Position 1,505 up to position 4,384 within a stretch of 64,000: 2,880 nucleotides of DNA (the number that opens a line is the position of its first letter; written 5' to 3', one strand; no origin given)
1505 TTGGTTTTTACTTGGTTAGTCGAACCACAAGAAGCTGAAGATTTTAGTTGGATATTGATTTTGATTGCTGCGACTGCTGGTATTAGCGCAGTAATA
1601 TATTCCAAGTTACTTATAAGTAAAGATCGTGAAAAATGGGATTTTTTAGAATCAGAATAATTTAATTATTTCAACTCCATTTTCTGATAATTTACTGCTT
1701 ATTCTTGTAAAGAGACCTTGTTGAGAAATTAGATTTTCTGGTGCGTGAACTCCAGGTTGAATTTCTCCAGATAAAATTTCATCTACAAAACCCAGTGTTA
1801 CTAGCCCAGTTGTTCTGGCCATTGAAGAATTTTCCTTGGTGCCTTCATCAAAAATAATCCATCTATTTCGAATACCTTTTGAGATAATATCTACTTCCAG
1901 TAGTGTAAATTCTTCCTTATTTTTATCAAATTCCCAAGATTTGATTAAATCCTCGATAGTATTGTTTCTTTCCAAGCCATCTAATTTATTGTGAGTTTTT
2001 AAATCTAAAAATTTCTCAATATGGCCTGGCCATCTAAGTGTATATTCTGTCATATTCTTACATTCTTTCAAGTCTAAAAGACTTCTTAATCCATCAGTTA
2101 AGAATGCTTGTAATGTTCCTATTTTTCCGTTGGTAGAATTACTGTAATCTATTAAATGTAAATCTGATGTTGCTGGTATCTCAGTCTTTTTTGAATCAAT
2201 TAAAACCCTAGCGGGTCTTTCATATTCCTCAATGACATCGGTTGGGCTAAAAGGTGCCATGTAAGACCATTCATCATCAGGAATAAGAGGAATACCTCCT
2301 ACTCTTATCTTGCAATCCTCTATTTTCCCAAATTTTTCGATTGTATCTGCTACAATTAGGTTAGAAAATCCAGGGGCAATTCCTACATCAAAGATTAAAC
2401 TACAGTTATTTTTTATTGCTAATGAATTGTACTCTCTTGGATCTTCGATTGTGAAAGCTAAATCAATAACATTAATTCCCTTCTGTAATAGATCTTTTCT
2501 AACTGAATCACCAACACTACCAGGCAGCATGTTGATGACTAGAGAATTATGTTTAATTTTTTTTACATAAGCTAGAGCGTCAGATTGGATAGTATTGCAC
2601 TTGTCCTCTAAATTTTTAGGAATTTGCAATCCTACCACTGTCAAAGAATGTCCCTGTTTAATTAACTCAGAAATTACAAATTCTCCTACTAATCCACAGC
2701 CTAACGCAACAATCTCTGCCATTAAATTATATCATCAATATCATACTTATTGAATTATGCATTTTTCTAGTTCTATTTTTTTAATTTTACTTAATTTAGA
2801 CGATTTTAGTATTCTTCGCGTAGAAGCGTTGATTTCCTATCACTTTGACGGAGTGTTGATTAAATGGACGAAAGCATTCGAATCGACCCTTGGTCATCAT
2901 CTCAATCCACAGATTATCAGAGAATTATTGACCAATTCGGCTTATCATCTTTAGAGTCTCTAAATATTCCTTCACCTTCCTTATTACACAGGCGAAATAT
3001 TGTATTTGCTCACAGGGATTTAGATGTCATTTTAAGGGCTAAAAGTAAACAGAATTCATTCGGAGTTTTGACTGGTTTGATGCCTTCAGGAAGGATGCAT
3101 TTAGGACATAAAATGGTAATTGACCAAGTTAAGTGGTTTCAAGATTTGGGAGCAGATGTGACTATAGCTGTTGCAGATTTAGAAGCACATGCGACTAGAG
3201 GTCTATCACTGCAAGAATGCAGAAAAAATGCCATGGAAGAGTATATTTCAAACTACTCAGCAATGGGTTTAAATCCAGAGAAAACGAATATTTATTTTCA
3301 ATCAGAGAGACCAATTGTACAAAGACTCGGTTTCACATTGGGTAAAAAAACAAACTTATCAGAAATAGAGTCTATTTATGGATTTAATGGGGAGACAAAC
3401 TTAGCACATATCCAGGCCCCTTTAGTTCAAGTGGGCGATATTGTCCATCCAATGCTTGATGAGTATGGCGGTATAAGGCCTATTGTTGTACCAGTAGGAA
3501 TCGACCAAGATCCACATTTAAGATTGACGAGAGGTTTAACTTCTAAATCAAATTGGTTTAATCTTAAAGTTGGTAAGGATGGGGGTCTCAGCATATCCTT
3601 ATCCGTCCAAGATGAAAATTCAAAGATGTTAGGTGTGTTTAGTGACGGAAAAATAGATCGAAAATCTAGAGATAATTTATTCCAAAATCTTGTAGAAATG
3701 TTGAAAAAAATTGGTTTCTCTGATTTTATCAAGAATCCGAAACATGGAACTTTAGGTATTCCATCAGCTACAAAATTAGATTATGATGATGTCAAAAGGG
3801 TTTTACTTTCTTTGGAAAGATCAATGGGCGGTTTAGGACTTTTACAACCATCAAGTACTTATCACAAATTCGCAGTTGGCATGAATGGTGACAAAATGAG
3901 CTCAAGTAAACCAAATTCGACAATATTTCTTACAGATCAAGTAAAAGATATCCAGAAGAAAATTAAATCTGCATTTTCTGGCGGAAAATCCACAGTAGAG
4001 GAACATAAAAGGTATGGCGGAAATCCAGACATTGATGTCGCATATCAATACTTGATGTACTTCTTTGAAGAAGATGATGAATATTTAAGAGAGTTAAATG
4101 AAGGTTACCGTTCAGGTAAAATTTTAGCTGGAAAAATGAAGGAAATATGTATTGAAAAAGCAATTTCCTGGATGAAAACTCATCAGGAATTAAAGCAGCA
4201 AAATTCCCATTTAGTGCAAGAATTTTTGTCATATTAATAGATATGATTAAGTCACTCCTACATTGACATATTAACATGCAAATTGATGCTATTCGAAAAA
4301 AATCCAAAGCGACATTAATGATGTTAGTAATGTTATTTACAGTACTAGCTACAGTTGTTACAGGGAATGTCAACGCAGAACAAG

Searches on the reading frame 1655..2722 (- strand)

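Call 35: search_protein_families(library=pfam, proteins=[window:1655-2722:-], max_evalue=0.001)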
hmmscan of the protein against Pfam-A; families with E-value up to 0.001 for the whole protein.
window:1655-2722:- (356 aa): 1 family
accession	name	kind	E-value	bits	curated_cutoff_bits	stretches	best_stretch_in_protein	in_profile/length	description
PF16653.10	Sacchrp_dh_C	-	1.4e-24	88.1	31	1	114-349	1-264/265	Saccharopine dehydrogenase C-terminal domain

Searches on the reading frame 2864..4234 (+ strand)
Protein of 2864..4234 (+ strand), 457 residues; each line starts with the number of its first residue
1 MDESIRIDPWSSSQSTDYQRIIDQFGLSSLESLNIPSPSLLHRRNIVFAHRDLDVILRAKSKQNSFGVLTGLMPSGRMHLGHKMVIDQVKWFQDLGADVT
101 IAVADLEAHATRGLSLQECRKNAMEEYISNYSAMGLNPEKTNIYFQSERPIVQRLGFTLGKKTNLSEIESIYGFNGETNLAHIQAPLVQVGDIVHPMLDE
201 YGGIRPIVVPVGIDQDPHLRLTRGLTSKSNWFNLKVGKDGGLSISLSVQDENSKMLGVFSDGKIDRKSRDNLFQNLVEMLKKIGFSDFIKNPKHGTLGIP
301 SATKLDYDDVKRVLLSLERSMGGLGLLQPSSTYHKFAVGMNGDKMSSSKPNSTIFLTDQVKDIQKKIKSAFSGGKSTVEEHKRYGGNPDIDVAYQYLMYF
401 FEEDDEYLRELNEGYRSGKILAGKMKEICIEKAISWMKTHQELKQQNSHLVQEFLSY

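Call 35: search_protein_families(library=pfam, proteins=[window:2864-4234:+], max_evalue=0.001)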
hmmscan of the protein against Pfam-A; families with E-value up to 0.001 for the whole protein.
window:2864-4234:+ (457 aa): 1 family
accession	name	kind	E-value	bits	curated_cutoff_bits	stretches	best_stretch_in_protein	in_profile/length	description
PF00579.31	tRNA-synt_1b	-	5.6e-44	151.1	21.1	2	63-230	3-175/292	tRNA synthetases class I (W and Y)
